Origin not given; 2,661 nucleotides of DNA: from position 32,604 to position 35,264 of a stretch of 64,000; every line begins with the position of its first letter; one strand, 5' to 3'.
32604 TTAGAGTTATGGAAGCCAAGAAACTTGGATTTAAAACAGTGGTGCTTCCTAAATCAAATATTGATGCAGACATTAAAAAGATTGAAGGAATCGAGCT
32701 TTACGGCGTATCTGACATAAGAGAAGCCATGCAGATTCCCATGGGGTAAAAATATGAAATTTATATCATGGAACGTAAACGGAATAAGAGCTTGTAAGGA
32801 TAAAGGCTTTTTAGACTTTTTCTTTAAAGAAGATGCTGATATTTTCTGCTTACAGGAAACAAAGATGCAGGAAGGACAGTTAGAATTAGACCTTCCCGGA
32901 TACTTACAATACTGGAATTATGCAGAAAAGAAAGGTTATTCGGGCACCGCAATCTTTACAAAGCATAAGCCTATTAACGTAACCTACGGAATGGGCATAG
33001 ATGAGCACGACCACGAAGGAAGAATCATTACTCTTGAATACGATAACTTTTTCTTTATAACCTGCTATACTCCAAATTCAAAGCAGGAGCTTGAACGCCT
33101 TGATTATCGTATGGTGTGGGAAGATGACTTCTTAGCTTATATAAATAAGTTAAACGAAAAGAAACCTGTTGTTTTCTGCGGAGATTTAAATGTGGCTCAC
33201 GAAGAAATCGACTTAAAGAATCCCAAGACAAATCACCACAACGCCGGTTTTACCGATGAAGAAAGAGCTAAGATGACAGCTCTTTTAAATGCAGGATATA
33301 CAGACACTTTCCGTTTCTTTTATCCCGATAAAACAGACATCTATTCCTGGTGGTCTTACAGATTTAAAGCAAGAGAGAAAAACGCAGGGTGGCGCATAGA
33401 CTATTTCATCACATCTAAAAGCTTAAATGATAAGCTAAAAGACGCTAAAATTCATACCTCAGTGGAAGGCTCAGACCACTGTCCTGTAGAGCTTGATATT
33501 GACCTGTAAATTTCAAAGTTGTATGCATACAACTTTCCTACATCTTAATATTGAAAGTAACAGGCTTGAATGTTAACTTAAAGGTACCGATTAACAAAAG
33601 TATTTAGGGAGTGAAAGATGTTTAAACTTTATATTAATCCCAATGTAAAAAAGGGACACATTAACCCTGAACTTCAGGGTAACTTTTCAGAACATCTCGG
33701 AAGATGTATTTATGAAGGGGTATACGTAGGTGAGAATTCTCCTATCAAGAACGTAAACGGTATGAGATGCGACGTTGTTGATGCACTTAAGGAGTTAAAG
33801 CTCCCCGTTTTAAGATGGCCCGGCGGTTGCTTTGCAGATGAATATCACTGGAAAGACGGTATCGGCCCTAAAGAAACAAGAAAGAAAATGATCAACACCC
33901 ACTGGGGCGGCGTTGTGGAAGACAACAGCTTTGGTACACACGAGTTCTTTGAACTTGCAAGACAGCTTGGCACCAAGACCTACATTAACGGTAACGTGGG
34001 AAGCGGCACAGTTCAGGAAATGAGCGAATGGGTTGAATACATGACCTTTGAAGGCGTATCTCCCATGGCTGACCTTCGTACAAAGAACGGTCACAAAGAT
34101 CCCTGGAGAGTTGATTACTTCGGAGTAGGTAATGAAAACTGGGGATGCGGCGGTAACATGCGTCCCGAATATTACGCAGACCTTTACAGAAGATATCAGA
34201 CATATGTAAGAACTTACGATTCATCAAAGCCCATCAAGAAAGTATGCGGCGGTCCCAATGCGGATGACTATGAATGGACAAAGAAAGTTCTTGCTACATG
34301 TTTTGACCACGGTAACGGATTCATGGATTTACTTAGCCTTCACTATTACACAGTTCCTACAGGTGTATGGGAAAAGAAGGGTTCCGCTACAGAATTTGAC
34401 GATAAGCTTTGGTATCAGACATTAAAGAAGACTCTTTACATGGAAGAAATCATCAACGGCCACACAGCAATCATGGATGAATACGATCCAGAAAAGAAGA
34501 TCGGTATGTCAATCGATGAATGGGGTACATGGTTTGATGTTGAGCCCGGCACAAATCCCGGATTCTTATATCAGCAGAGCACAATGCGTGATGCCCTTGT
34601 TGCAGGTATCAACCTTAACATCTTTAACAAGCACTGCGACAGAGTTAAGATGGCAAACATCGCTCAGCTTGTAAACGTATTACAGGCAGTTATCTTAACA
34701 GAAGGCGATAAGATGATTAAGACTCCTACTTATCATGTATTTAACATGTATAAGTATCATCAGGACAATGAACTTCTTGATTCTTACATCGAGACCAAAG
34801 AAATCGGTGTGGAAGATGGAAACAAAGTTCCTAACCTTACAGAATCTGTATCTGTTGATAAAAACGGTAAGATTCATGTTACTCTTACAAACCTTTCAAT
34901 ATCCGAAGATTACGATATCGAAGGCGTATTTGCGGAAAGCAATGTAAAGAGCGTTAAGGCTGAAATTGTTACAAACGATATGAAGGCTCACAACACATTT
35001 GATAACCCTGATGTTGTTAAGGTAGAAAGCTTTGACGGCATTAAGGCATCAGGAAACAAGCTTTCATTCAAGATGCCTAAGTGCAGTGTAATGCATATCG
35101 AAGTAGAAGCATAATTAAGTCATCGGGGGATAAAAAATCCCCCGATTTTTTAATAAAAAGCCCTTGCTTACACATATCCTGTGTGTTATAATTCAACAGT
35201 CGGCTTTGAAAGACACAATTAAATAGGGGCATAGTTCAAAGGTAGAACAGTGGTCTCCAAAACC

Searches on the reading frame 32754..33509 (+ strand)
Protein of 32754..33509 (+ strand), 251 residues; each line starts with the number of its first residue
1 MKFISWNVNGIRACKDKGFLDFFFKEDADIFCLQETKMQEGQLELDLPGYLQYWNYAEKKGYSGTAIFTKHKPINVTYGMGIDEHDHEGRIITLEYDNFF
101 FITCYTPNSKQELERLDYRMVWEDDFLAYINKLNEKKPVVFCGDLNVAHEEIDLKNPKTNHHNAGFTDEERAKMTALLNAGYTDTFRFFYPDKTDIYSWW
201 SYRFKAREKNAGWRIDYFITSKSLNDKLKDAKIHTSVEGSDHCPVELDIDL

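Call 58: search_protein_families(library=pfam, proteins=[window:32754-33509:+], max_evalue=0.00001)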
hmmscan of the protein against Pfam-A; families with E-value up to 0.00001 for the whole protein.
window:32754-33509:+ (251 aa): 1 family
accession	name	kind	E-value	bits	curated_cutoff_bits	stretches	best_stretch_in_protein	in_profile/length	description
PF03372.29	Exo_endo_phos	-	4.9e-32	111.8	24.5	1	4-242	1-225/225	Endonuclease/Exonuclease/phosphatase family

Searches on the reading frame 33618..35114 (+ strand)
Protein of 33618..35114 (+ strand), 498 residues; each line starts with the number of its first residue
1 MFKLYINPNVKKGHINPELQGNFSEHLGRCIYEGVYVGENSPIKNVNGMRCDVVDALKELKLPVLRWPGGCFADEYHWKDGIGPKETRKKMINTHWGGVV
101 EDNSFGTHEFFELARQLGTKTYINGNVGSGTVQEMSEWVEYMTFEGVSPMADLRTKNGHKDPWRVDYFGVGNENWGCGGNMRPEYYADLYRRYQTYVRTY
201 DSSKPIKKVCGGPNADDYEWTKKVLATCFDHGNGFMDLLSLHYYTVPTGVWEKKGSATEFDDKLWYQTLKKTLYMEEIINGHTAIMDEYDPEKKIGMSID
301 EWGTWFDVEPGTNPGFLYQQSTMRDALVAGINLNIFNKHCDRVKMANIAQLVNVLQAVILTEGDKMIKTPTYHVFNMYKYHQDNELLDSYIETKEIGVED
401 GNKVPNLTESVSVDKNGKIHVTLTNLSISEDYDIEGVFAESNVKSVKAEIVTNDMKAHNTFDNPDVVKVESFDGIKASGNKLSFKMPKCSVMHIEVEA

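Call 58: search_protein_families(library=pfam, proteins=[window:33618-35114:+], max_evalue=0.00001)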
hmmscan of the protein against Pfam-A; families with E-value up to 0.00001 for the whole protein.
window:33618-35114:+ (498 aa): 2 families
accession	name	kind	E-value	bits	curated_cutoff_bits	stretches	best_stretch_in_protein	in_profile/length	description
PF06964.18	Alpha-L-AF_C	-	8.6e-56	189.1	27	1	300-490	1-165/165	Alpha-L-arabinofuranosidase C-terminal domain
PF22848.2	ASD1_dom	-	3.9e-06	27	22.2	0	59-121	5-71/239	Alpha-L-arabinofuranosidase 1 domain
